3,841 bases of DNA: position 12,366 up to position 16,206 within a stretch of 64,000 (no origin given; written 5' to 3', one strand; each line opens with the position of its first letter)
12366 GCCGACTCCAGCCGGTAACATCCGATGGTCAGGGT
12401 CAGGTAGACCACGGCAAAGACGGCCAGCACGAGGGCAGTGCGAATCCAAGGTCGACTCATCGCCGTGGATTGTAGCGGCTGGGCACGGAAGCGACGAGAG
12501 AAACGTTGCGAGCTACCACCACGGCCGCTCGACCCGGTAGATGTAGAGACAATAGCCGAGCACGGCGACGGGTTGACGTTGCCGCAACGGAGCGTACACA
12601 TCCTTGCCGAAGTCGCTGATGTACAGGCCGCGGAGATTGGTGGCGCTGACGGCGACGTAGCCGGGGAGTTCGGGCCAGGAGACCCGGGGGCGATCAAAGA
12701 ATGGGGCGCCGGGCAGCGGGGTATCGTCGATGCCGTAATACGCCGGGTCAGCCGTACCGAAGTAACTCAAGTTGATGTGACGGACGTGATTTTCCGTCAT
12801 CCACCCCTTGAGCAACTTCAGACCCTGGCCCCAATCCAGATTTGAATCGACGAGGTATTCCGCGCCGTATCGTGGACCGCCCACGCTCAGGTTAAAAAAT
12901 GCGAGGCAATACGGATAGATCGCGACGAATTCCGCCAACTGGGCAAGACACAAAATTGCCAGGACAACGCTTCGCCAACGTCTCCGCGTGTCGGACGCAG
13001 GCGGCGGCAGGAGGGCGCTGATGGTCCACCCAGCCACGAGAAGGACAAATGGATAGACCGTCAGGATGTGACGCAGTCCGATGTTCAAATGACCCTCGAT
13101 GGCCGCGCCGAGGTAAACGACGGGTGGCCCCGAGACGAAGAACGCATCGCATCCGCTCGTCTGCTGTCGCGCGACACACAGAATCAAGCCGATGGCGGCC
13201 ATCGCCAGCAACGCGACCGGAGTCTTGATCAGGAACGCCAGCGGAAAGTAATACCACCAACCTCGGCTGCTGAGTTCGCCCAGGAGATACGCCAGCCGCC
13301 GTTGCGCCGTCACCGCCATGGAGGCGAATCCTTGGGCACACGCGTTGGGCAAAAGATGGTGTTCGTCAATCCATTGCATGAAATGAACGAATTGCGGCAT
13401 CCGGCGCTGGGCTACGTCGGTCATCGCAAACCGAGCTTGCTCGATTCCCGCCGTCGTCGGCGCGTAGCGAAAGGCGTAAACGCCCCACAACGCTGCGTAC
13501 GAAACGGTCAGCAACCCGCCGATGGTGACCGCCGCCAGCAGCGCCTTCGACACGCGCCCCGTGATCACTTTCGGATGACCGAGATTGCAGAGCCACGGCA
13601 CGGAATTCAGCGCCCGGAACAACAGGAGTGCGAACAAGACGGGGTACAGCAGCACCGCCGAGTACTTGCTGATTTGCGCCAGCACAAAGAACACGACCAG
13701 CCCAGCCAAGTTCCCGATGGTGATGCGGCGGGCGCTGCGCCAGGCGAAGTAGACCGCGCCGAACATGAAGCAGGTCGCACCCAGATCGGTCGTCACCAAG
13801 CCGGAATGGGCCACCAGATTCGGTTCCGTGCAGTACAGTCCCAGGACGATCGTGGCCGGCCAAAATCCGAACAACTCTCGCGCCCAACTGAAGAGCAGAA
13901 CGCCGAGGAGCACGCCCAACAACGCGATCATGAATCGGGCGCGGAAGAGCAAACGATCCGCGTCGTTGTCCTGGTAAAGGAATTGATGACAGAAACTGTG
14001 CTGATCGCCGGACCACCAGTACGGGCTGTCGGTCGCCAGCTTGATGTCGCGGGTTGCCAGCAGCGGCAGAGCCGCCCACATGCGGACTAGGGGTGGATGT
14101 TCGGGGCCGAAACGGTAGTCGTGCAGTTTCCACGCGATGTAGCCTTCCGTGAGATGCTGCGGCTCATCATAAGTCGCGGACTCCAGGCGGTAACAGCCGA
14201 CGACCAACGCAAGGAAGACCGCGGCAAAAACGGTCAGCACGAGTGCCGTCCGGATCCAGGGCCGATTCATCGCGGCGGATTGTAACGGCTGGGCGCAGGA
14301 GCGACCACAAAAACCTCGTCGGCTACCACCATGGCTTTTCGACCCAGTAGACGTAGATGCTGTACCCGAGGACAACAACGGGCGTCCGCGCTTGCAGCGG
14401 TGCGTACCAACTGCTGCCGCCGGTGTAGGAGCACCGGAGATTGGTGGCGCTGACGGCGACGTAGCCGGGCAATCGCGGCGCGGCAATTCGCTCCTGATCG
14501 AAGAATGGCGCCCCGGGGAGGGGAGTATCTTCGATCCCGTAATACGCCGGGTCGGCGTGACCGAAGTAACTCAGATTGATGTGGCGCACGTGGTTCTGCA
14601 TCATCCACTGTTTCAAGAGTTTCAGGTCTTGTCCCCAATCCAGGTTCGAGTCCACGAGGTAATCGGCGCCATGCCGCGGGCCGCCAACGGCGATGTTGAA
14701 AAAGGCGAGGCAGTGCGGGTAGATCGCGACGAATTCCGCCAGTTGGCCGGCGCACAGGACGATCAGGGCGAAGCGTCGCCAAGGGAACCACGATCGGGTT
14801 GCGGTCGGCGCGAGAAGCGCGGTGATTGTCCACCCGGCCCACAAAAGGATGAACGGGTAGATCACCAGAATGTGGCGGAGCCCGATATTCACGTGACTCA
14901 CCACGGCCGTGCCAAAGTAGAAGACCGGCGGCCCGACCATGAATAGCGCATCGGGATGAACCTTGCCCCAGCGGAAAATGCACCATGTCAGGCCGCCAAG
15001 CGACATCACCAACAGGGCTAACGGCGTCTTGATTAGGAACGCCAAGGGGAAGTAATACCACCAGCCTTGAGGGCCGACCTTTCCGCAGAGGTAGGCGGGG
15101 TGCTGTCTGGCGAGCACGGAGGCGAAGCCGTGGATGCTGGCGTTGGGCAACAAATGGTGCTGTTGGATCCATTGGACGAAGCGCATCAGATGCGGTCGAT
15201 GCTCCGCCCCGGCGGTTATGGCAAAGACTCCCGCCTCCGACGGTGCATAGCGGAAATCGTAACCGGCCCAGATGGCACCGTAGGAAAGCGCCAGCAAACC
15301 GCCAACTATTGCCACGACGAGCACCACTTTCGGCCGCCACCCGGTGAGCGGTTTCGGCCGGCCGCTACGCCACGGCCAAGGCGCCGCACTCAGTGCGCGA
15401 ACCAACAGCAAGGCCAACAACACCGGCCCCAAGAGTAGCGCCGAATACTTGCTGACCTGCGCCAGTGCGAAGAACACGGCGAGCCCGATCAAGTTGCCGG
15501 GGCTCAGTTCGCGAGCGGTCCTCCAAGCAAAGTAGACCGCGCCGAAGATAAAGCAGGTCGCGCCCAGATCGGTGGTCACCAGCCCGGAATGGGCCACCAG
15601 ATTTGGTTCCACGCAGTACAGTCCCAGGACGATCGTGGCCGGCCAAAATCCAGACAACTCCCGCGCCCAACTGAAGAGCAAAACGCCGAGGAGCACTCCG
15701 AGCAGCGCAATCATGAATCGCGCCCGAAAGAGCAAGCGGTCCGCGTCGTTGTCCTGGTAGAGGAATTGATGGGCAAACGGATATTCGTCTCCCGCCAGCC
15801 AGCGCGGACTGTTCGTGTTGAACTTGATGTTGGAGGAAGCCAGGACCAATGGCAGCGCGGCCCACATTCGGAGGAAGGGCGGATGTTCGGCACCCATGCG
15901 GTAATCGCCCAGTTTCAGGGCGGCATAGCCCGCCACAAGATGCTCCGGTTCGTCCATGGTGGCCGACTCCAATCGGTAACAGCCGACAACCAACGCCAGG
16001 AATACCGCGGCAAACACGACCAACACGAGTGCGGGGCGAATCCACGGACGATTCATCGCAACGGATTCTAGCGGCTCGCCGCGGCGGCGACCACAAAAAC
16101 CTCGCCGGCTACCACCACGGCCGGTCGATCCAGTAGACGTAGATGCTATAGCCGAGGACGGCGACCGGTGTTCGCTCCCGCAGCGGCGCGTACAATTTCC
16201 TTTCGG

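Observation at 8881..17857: Five tandem intact GT-C glycosyltransferase paralogs with diversified loops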

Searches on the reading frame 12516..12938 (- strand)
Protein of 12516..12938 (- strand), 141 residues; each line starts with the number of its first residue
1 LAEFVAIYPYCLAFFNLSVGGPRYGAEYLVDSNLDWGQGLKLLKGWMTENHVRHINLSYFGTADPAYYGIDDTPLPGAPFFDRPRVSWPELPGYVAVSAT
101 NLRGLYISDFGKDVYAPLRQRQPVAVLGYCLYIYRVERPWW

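Call 70: search_protein_families(library=pfam, proteins=[window:12516-12938:-], max_evalue=0.01)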
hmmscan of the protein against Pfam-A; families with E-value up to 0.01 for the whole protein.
window:12516-12938:- (141 aa): 0 families

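Call 71: predict_structure(alignment_id=A4)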
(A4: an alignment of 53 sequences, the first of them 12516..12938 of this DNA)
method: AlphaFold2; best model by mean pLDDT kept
length: 141 residues; sequences in the alignment: 53
mean_pLDDT: 83.7   pTM: 0.76
mean pLDDT of the five models: 83.7, 81.4, 81.3, 81.0, 80.5
residues with pLDDT >= 90: 77; 70-90: 28; 50-70: 36; < 50: 0
segments of 3 or more residues with pLDDT < 50: none
pLDDT, mean of each block of 10 residues (from residue 1): 61 54 60 68 97 96 92 92 90 95 89 93 92 95 85
secondary structure, 60 per line:
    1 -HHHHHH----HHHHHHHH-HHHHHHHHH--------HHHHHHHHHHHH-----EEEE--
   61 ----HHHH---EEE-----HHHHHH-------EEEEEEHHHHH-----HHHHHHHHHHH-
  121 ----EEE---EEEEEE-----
elements in order: H2-7 H12-19 H21-29 H38-49 E55-58 H65-68 E72-74 H80-85 E93-98 H99-103 H109-119 E125-127 E131-136

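Call 73: fold_search(model_id=the predicted structure, library=pdb)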
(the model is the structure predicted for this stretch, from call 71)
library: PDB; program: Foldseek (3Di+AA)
matches with E <= 10: 78; with E <= 0.001: 0
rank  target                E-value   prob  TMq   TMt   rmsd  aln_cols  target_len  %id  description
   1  7rf9_A                3.1e+00  0.08  0.19  0.08   3.6        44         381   14  O2-, PLP-dependent desaturase Plu4 intermediate-bound enzyme (released 2021-10-06)
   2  3uk0                  3.3e+00  0.06  0.17  0.08   4.8        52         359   12  RPD_1889 protein, an extracellular ligand-binding receptor from Rhodopseudomonas palustris. (released 2011-11-23)
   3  7rf9_B                3.5e+00  0.07  0.18  0.08   3.6        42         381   14  O2-, PLP-dependent desaturase Plu4 intermediate-bound enzyme (released 2021-10-06)
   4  9lyd_Q                3.8e+00  0.10  0.19  0.08   3.8        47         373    8  Cryo-EM structure of GPR3-1IU9 complex (released 2025-04-09)
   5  7rgb_B                3.8e+00  0.07  0.19  0.08   3.6        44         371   14  O2-, PLP-dependent desaturase Plu4 product-bound enzyme (released 2021-10-06)
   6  7rgb_A                3.8e+00  0.06  0.18  0.08   3.6        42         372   14  O2-, PLP-dependent desaturase Plu4 product-bound enzyme (released 2021-10-06)
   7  7vm2_A                3.8e+00  0.06  0.19  0.05   6.9        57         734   16  GluK3 D759G mutant receptor complex with UBP310 and spermine (released 2022-10-19)
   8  7rf9_D                4.0e+00  0.07  0.19  0.08   3.6        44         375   14  O2-, PLP-dependent desaturase Plu4 intermediate-bound enzyme (released 2021-10-06)
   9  7rf9_C                4.0e+00  0.07  0.19  0.08   3.6        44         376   14  O2-, PLP-dependent desaturase Plu4 intermediate-bound enzyme (released 2021-10-06)
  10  9mex_A                4.3e+00  0.07  0.22  0.20   5.2        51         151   20  Structure of phosphocysteine intermediate of human PRL1 phosphatase (released 2025-05-14)
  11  3s4o_A                4.6e+00  0.10  0.21  0.19   2.6        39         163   23  Protein Tyrosine Phosphatase (putative) from Leishmania major (released 2011-06-15)
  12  1vlj_B                4.6e+00  0.08  0.21  0.08   3.8        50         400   12  Crystal structure of NADH-dependent butanol dehydrogenase A (TM0820) from Thermotoga maritima at 1.78 A resolution (released 2004-08-17)
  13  4eyo                  4.6e+00  0.04  0.17  0.08   4.8        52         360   10  Crystal structure of solute binding protein of ABC transporter from Rhodopseudomonas palustris HaA2 in complex with p-co (released 2012-05-30)
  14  2rkb_A                5.2e+00  0.08  0.21  0.10   3.1        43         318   26  Serine dehydratase like-1 from human cancer cells (released 2008-04-01)
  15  7n79_A                5.2e+00  0.06  0.19  0.08   3.6        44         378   14  O2-, PLP-dependent desaturase Plu4 holo-enzyme (released 2021-10-06)
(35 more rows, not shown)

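Call 76: search_protein_representatives(alignment_id=A4)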
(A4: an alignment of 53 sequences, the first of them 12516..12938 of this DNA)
Query: 53 sequences, 140 profile positions. Proteins with E-value up to 0.001 (for the whole library): 11109; up to 1e-10: 8435; up to 1e-30: 1579. The best 150 are listed.
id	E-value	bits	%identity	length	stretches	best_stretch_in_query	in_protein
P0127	9.8e-64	229.7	-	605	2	2-112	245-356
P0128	3.3e-58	211.8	-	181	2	2-78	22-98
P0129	1.7e-55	202.9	-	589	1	3-139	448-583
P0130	1.6e-53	196.5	-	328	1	2-139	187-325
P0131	2.8e-52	192.6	-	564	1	2-137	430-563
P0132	3.3e-52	192.3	-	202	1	3-139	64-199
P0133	5.4e-51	188.4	-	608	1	3-139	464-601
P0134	7.2e-51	188.0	-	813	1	2-138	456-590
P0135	1.2e-50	187.3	-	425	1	2-139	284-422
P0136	1.8e-50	186.7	-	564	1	2-138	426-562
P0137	2.6e-50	186.2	-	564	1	3-137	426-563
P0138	4.5e-50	185.4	-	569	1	2-137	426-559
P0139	5.0e-50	185.2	-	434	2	3-137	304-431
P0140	5.7e-50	185.1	-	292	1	2-138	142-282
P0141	1.1e-49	184.1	-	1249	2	2-137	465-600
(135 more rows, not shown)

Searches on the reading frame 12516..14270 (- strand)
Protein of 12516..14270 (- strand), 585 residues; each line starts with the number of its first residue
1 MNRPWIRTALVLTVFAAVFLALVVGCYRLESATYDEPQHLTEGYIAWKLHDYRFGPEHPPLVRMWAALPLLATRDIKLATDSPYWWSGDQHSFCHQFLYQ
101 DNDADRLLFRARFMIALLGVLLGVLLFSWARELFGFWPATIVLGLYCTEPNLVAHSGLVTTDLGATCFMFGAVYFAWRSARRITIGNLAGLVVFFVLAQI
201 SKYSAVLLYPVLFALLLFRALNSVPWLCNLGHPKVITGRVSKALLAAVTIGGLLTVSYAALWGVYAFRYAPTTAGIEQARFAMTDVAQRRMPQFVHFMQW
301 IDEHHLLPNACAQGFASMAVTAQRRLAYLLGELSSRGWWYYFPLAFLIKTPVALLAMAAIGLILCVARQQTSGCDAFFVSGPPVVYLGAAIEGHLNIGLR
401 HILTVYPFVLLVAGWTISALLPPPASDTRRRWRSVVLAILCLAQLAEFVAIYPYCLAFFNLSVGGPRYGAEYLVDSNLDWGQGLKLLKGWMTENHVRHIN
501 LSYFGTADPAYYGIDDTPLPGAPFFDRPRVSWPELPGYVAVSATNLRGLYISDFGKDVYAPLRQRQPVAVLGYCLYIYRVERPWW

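Call 11: search_protein_families(library=pfam, proteins=[window:12516-14270:-], max_evalue=0.01)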
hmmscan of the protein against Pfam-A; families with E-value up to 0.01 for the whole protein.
window:12516-14270:- (585 aa): 1 family
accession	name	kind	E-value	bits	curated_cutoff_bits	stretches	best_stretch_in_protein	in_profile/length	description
PF13231.12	PMT_2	-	1.7e-08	35.3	26.1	1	109-227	22-145/160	Dolichyl-phosphate-mannose-protein mannosyltransferase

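Call 12: search_protein_families(library=ncbifam, proteins=[window:12516-14270:-], max_evalue=0.01)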
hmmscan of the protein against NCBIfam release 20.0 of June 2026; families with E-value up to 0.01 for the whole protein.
window:12516-14270:- (585 aa): 0 families

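Call 35: predict_structure(alignment_id=A2)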
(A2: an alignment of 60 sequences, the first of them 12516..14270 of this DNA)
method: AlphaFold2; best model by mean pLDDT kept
length: 585 residues; sequences in the alignment: 60
mean_pLDDT: 93.3   pTM: 0.94
mean pLDDT of the five models: 93.3, 92.9, 92.8, 92.7, 91.5
residues with pLDDT >= 90: 484; 70-90: 90; 50-70: 10; < 50: 1
segments of 3 or more residues with pLDDT < 50: none
pLDDT, mean of each block of 10 residues (from residue 1): 86 98 97 95 95 84 97 94 90 96 98 99 99 97 98 97 98 98 97 98 95 96 94 95 97 98 92 67 77 90 92 88 87 92 97 98 90 88 94 85 97 97 74 94 98 97 95 93 97 98 95 97 87 95 95 92 95 97 90
secondary structure, 60 per line:
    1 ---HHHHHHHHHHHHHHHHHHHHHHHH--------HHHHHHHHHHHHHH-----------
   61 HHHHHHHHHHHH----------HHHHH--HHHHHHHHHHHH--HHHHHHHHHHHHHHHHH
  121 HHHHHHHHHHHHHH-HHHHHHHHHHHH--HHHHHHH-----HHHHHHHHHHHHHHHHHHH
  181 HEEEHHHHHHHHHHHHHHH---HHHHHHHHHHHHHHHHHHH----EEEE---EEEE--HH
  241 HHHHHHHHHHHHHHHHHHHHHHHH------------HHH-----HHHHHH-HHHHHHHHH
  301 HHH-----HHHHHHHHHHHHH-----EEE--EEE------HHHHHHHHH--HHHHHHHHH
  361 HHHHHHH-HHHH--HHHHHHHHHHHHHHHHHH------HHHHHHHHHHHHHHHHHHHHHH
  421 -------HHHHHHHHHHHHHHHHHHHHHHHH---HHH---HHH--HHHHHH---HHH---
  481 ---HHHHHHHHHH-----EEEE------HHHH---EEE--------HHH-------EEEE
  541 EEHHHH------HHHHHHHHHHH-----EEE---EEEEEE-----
elements in order: H4-27 H36-49 H61-72 H83-87 H90-101 H104-134 H136-147 H150-156 H162-181 E182-184 H185-199 H203-221 E226-229 E233-236 H239-264 H285-290 H292-303 H309-321 E327-329 E332-334 H341-349 H352-367 H369-372 H375-392 H399-420 H428-451 H466-471 H484-493 E499-502 H509-512 E516-518 E537-542 H543-546 H553-563 E569-571 E575-580

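Call 38: fold_search(model_id=the predicted structure, library=pdb)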
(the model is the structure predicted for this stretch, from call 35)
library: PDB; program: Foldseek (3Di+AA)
matches with E <= 10: 232; with E <= 0.001: 26
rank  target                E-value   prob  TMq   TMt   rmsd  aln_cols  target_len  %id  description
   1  9i5k_A                2.2e-06  1.00  0.51  0.59   7.8       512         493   14  Structure of the Chaetomium thermophilum Pmt4 homodimer (C2 symmetry) (released 2025-12-24)
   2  5ezm                  5.5e-06  1.00  0.31  0.34  17.2       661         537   12  Crystal Structure of ArnT from Cupriavidus metallidurans in the apo state (released 2016-02-17)
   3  6s7t_A                1.6e-05  1.00  0.48  0.41  12.7       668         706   11  Cryo-EM structure of human oligosaccharyltransferase complex OST-B (released 2019-12-18)
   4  5f15                  2.9e-05  1.00  0.45  0.48  11.3       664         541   12  Crystal Structure of ArnT from Cupriavidus metallidurans bound to Undecaprenyl phosphate (released 2016-02-17)
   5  8pn9_A                3.0e-05  1.00  0.48  0.44  13.6       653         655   13  Structure of human oligosaccharyltransferase OST-A complex bound to NGI-1 (released 2024-05-08)
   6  9s6u_A                3.4e-05  1.00  0.49  0.52   8.8       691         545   11  Ternary cryo-EM structure of human ALG9 with Dol25-PP-GlcNAc2Man8, Dol25-P-Man and Fab (released 2026-03-18)
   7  6s7o_A                5.1e-05  1.00  0.45  0.41  14.2       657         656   12  Cryo-EM structure of human oligosaccharyltransferase complex OST-A (released 2019-12-18)
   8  9n9j_I                5.6e-05  1.00  0.48  0.41  13.8       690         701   12  Structure of a GRP94 folding intermediate engaged with a CCDC134- and FKBP11-bound secretory translocon (released 2025-11-19)
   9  8b6l_I                5.6e-05  1.00  0.45  0.40  14.8       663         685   13  Subtomogram average of the human Sec61-TRAP-OSTA-translocon (released 2022-12-07)
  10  3waj                  5.6e-05  1.00  0.41  0.32  13.9       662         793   13  Crystal structure of the Archaeoglobus fulgidus oligosaccharyltransferase (O29867_ARCFU) complex with Zn and sulfate (released 2013-10-30)
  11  9s6s_A                5.8e-05  1.00  0.47  0.50   9.7       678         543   11  Ternary cryo-EM structure of human ALG9 with Dol25-PP-GlcNAc2Man6, Dol25-P-Man and Fab (released 2026-03-18)
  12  7e9s_A                6.1e-05  1.00  0.47  0.33  12.9       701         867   12  Archaeal oligosaccharyltransferase AglB from Archaeoglobus fulgidus in complex with an inhibitory peptide and a dolich (released 2021-09-08)
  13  7oci_F                6.4e-05  1.00  0.46  0.43  12.1       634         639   12  Cryo-EM structure of yeast Ost6p containing oligosaccharyltransferase complex (released 2022-02-16)
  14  5gmy_A                1.2e-04  1.00  0.46  0.33  14.8       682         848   12  Crystal structure of the Archaeoglobus fulgidus oligosaccharyltransferase (O29867_ARCFU) tethered with an acceptor pep (released 2017-02-01)
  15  9s6t_A                1.3e-04  1.00  0.42  0.50  12.6       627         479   12  Ternary cryo-EM structure of chicken ALG12 with Dol25-PP-GlcNAc2Man7, Dol25-P-Man, and Fab (released 2026-03-18)
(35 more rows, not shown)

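Call 77: search_solved_structures(query=A2, max_evalue=10, show_alignments=4)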
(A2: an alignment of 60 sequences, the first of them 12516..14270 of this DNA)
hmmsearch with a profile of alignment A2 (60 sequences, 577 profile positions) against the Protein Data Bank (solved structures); distinct sequences matched with E-value up to 10: 2.
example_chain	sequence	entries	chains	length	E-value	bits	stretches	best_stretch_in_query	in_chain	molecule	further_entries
1out_B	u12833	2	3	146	0.33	13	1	120-190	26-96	HEMOGLOBIN I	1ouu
2r80_B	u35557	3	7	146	0.99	11.5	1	126-166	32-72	Hemoglobin subunit beta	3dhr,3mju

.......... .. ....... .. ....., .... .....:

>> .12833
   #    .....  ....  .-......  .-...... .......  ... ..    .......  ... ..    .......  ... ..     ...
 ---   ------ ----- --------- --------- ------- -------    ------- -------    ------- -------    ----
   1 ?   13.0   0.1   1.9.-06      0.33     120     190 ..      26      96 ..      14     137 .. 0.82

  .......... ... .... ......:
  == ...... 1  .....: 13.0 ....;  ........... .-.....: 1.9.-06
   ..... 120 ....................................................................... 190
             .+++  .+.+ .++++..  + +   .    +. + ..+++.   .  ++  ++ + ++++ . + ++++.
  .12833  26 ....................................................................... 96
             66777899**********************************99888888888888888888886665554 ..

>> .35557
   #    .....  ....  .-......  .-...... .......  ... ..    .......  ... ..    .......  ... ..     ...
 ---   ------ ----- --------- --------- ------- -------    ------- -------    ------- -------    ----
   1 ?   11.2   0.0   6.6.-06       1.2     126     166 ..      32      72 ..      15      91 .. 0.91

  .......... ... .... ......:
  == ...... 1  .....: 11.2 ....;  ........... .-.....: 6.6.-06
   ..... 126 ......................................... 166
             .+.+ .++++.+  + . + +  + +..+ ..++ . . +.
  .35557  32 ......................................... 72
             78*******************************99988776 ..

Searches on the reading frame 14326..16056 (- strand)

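Call 11: search_protein_families(library=pfam, proteins=[window:14326-16056:-], max_evalue=0.01)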
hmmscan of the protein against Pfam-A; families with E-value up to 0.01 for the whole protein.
window:14326-16056:- (577 aa): 1 family
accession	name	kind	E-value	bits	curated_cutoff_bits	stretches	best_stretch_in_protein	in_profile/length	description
PF13231.12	PMT_2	-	3.9e-10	40.6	26.1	1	110-229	22-144/160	Dolichyl-phosphate-mannose-protein mannosyltransferase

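Call 12: search_protein_families(library=ncbifam, proteins=[window:14326-16056:-], max_evalue=0.01)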
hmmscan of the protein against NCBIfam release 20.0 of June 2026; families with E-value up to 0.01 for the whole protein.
window:14326-16056:- (577 aa): 1 family
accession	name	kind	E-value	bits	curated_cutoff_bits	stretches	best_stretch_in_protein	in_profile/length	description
TIGR03663.1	TIGR03663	subfamily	0.00031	19.9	126.25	1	111-301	72-249/435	flippase activity-associated protein Agl23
